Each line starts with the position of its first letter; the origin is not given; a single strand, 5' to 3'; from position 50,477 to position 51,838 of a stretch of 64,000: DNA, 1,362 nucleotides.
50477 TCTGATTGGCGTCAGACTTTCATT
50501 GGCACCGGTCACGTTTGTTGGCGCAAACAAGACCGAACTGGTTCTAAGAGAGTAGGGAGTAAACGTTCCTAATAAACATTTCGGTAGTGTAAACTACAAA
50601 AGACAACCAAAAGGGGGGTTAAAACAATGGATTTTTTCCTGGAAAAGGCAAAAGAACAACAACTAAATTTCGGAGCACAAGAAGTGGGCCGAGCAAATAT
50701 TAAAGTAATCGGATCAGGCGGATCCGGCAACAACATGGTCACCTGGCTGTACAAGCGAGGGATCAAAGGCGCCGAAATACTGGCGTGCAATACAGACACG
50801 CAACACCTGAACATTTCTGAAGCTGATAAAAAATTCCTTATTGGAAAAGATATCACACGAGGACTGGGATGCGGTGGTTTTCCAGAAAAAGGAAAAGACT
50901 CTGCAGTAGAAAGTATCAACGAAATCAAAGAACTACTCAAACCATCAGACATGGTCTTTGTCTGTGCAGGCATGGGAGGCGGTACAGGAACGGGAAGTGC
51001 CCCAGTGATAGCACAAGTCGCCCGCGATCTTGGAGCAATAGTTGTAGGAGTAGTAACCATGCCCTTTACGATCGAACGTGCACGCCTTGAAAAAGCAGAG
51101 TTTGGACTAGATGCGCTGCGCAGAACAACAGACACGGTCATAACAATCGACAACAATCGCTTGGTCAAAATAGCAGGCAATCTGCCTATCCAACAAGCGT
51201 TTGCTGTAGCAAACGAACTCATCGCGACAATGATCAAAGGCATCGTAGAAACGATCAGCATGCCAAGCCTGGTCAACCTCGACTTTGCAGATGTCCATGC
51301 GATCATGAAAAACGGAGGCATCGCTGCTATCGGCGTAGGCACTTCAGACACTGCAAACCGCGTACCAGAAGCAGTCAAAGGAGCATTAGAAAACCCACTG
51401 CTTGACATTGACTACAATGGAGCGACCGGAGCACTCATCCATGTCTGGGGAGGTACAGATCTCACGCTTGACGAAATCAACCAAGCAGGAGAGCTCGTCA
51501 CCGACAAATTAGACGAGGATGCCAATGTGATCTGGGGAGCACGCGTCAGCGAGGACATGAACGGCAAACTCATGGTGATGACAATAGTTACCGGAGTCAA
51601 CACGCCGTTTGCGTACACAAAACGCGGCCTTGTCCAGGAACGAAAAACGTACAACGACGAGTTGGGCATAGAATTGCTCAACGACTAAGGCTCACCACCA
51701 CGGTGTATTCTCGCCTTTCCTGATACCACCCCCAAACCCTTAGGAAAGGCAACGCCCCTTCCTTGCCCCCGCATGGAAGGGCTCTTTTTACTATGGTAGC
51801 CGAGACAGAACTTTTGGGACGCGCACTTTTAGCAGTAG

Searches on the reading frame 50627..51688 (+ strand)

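Call 59: search_protein_families(library=pfam, proteins=[window:50627-51688:+], max_evalue=0.001)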
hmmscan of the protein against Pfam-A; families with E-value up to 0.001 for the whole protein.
window:50627-51688:+ (353 aa): 2 families
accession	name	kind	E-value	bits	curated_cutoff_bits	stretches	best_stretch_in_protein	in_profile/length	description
PF00091.31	Tubulin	-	2.9e-44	152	33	1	24-183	1-189/190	Tubulin/FtsZ family, GTPase domain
PF12327.13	FtsZ_C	-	3.2e-31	107.9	27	1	231-324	1-94/95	FtsZ family, C-terminal domain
